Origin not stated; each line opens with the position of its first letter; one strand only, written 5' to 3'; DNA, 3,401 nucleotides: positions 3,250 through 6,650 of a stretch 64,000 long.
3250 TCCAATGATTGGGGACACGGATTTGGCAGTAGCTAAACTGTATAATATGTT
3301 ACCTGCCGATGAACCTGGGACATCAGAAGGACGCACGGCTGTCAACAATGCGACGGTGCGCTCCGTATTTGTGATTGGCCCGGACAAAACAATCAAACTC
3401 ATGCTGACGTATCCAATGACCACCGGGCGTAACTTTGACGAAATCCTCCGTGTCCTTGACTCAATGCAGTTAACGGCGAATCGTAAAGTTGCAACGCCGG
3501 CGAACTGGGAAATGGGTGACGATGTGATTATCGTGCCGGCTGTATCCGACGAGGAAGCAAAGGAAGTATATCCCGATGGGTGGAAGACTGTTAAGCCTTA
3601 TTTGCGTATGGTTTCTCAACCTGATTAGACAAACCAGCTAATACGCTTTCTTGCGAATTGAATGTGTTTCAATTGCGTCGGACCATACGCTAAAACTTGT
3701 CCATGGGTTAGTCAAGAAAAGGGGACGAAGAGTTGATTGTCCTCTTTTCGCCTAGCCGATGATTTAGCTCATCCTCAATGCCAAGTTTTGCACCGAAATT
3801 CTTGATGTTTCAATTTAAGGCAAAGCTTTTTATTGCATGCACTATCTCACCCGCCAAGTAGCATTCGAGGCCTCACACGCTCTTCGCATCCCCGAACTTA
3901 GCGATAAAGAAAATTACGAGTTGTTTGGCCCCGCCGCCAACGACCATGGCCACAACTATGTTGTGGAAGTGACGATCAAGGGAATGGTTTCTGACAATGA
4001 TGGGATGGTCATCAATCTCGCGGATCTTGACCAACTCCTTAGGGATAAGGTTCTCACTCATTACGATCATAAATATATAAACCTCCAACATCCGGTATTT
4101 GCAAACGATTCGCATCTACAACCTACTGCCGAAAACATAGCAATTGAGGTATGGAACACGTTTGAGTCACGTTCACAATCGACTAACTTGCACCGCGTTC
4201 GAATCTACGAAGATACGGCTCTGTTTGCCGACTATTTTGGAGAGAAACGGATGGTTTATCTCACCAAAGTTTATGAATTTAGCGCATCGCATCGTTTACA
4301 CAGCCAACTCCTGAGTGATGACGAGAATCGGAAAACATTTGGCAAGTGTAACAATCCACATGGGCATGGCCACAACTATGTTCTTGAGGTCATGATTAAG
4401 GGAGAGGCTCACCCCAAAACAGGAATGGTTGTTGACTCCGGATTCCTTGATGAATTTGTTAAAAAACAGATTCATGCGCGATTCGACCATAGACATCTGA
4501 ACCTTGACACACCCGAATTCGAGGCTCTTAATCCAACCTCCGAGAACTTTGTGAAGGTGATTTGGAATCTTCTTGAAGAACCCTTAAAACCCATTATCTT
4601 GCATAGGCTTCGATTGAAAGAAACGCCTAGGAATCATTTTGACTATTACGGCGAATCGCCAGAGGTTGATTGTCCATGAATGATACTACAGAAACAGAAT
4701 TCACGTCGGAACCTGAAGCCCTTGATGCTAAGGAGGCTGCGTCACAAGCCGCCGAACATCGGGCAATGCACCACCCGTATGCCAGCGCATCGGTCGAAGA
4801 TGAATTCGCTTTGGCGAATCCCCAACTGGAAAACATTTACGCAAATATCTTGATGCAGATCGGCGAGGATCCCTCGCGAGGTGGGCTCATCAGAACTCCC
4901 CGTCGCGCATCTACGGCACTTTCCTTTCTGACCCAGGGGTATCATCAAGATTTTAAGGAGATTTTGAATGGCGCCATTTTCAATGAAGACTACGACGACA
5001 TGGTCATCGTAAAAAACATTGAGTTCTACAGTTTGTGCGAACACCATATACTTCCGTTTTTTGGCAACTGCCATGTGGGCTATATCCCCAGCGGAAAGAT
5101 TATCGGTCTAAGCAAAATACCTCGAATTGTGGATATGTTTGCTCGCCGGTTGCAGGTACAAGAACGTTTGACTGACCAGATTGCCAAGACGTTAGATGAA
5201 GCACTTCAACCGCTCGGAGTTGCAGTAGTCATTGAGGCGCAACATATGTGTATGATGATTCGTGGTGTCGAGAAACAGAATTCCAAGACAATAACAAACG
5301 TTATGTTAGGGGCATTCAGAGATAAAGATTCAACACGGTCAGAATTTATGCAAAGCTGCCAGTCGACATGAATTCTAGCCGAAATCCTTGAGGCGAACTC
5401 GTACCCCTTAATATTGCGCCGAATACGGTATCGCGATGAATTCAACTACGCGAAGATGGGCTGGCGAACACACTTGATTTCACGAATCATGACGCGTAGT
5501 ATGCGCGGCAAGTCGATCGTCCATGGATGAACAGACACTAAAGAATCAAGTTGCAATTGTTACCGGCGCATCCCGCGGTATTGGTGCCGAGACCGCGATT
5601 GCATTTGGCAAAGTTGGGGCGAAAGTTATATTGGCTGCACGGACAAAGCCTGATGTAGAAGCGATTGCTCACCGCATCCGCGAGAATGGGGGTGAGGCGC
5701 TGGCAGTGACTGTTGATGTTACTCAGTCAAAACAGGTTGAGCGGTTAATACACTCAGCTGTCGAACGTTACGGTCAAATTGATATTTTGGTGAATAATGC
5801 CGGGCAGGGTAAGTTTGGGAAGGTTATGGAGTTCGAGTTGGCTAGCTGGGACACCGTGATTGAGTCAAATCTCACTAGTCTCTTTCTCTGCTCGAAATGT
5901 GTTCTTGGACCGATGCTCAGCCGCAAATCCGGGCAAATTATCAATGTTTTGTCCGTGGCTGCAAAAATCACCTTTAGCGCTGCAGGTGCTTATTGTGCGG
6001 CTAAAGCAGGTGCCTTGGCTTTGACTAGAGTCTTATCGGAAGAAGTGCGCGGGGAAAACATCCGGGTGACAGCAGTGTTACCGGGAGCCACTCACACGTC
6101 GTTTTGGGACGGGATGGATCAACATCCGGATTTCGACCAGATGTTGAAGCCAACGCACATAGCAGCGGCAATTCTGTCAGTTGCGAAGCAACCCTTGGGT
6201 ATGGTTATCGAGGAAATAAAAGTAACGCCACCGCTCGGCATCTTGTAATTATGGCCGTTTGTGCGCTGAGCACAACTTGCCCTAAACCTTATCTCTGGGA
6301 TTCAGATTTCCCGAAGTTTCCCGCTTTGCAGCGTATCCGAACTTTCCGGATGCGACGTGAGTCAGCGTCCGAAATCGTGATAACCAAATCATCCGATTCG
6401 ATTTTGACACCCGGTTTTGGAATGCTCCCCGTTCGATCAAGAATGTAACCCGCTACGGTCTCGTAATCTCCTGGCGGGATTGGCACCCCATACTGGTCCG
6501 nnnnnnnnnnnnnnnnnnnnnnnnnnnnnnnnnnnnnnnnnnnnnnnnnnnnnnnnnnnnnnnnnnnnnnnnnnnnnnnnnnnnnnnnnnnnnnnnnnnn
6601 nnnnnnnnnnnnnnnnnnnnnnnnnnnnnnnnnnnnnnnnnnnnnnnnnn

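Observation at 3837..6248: Compact tetrahydrobiopterin-type pterin gene trio with a tandem-duplicated PTPS whose first copy has lost the catalytic Cys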

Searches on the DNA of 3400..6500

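Call 52: search_rna_families(source=window, start=3400, end=6500, threshold=evalue, max_evalue=1)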
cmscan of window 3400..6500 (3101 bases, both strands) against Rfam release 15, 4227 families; matches with E-value up to 1: 1.
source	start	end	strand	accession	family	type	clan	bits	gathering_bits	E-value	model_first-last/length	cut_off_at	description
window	3706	3749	+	RF00084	CsrC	Gene; sRNA;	CL00106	14.1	61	0.32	199-244/255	no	CsrC RNA family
